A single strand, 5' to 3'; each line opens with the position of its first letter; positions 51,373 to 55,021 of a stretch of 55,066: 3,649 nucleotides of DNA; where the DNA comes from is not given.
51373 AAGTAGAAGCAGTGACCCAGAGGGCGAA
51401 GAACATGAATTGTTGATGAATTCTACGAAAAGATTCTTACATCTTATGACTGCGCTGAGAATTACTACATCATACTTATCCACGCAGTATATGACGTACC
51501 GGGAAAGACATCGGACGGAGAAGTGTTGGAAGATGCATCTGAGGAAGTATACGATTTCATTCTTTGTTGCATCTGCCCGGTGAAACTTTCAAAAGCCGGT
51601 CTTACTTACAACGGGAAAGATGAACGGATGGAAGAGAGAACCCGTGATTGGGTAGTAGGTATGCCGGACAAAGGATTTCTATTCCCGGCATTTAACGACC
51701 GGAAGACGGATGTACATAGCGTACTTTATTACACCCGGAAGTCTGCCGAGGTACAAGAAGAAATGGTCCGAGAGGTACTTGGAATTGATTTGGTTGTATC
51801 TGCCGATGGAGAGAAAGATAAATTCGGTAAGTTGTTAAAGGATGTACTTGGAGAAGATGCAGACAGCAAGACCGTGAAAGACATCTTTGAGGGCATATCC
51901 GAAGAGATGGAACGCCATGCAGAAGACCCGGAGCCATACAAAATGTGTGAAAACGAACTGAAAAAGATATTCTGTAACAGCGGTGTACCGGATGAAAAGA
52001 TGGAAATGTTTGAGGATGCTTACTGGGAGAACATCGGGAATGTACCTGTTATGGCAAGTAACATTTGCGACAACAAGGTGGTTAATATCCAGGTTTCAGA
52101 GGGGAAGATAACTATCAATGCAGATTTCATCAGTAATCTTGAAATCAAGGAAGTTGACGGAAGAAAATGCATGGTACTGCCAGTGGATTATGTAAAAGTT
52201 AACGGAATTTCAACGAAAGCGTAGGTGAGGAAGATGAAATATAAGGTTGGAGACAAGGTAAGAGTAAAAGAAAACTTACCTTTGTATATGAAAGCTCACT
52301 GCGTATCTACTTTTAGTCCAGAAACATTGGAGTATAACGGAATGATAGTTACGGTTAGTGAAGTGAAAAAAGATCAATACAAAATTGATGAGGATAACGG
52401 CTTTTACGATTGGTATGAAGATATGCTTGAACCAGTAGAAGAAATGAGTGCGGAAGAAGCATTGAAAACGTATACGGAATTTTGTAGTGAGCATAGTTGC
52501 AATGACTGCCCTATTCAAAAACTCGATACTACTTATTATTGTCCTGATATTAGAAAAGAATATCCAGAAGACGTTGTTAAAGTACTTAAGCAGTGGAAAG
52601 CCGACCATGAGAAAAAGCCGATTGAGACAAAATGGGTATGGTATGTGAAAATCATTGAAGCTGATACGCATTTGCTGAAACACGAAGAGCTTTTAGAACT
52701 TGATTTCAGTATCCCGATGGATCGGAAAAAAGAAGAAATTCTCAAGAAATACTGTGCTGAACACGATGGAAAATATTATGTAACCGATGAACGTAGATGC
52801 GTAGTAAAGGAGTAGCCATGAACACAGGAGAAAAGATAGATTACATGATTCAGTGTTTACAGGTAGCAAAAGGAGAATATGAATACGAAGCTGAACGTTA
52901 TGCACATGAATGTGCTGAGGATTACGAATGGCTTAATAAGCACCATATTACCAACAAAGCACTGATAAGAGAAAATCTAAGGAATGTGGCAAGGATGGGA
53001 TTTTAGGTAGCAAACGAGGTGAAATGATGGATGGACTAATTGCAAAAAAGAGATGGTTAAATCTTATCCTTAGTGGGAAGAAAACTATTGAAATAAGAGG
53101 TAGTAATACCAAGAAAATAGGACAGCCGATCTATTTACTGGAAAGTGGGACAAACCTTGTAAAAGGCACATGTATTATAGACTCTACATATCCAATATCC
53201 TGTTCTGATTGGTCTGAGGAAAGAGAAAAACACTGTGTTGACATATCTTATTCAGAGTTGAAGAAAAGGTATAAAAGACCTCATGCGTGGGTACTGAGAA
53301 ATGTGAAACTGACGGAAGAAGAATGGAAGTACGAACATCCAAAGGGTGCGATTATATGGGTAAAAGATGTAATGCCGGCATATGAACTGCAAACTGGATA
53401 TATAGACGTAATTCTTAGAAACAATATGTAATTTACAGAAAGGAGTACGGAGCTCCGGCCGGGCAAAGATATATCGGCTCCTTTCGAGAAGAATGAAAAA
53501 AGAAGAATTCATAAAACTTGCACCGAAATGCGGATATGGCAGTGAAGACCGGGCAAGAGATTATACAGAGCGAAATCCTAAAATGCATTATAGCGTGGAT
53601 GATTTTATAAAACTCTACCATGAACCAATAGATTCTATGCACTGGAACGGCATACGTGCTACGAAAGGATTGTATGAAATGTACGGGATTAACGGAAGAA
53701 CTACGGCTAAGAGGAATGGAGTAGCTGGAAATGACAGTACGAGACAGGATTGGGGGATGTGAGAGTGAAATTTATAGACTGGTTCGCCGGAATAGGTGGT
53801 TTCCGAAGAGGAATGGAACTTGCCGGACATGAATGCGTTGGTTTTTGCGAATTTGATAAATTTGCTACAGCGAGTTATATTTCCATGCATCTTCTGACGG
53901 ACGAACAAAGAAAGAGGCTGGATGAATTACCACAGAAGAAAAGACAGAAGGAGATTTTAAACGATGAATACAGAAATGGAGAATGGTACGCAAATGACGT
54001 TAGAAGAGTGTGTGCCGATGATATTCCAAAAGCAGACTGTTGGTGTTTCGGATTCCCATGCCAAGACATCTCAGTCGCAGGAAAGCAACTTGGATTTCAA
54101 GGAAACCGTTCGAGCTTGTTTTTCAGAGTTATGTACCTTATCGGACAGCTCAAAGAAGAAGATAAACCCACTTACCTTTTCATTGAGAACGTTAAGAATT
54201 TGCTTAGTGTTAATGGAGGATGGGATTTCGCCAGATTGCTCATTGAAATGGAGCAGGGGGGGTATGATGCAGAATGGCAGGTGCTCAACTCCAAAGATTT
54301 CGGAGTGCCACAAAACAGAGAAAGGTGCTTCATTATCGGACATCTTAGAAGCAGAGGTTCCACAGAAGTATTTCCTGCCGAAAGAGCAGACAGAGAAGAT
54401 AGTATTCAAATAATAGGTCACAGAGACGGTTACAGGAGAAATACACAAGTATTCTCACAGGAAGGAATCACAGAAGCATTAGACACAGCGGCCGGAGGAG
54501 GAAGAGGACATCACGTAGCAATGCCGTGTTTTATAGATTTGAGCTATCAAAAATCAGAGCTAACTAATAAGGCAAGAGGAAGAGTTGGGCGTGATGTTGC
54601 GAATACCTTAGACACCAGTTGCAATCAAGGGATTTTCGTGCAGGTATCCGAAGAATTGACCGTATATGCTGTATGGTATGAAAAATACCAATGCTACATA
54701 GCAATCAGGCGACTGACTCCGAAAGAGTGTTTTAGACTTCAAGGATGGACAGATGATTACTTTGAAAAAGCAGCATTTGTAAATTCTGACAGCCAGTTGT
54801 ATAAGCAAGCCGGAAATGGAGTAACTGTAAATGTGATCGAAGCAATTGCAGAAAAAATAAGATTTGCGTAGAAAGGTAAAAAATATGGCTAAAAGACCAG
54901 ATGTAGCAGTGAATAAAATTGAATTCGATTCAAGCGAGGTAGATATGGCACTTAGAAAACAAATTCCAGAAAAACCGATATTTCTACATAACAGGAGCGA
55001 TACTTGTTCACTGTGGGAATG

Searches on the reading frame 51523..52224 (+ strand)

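Call 66: search_protein_families(library=pfam, proteins=[window:51523-52224:+], max_evalue=0.001)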
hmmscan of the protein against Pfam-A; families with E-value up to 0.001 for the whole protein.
window:51523-52224:+ (233 aa): 1 family
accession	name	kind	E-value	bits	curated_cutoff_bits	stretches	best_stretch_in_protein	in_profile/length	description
PF14199.11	DUF4317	-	7e-75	253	27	1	2-229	140-370/370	Domain of unknown function (DUF4317)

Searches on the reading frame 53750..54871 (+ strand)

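Call 66: search_protein_families(library=pfam, proteins=[window:53750-54871:+], max_evalue=0.001)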
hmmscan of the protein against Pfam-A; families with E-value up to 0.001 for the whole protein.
window:53750-54871:+ (373 aa): 1 family
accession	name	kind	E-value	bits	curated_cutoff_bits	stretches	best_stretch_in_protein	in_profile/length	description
PF00145.23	DNA_methylase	-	6.9e-62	210.2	22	1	7-370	2-322/324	C-5 cytosine-specific DNA methylase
